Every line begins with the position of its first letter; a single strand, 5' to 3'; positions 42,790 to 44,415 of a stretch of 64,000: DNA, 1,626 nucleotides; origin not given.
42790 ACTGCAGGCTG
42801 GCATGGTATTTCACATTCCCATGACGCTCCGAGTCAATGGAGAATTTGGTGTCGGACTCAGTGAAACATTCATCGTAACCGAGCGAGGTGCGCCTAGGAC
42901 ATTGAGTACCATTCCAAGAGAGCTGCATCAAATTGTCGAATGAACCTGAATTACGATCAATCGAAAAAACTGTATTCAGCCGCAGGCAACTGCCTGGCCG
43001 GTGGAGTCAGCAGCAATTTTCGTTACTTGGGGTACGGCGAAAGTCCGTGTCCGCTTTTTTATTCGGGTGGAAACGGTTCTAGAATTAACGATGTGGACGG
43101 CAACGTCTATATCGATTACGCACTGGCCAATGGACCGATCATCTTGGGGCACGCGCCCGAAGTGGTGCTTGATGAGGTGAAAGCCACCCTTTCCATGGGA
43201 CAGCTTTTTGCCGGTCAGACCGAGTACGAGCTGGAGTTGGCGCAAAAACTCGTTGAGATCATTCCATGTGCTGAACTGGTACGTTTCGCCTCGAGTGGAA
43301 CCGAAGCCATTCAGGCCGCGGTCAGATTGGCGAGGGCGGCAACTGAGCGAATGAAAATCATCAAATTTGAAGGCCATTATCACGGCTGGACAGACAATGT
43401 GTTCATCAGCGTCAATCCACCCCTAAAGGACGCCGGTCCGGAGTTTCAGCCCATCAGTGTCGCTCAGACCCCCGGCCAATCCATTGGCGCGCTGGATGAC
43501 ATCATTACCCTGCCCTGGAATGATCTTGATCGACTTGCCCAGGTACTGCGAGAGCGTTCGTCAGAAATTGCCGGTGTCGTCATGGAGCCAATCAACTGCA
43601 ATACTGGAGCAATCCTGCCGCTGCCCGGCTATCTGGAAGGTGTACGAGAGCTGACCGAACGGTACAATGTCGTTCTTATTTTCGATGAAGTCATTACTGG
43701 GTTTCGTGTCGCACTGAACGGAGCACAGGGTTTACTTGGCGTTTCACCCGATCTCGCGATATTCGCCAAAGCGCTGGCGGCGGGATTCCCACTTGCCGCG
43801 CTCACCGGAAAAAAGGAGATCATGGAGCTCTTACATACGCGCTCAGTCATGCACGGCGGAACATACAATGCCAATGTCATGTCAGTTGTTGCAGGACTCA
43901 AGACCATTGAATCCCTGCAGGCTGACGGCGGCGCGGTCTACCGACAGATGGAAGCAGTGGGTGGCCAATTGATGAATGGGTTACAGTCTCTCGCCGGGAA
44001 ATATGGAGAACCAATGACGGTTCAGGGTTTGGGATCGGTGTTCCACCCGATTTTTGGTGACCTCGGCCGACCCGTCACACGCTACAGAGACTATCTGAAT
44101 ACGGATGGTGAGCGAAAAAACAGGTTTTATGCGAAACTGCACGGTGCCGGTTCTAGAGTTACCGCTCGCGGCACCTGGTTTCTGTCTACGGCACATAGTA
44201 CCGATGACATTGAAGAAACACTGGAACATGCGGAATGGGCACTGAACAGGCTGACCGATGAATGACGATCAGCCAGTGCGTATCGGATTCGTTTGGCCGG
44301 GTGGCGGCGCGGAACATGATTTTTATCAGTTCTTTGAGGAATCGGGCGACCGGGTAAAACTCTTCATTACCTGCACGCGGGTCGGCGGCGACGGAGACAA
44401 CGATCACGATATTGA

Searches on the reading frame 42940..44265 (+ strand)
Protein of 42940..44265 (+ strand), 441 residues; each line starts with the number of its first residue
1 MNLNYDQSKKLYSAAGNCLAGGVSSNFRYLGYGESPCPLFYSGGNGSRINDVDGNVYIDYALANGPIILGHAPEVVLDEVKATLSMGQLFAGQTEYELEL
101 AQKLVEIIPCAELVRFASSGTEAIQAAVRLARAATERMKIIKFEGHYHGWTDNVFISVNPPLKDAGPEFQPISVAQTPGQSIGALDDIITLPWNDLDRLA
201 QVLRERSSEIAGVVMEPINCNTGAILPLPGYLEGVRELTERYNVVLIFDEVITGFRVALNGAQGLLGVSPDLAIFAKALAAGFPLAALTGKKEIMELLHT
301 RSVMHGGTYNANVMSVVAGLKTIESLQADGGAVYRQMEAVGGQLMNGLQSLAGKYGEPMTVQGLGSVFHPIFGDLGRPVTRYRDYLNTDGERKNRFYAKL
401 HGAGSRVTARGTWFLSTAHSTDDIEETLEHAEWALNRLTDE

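Call 13: search_protein_families(library=pfam, proteins=[window:42940-44265:+], max_evalue=0.01)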
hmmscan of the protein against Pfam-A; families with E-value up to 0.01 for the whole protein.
window:42940-44265:+ (441 aa): 2 families
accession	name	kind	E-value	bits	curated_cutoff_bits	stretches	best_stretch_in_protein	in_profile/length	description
PF00202.27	Aminotran_3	-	2.5e-61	208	30.5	1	34-367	6-345/403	Aminotransferase class-III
PF00155.27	Aminotran_1_2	-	0.0059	16.3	19.7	0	194-270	128-207/361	Aminotransferase class I and II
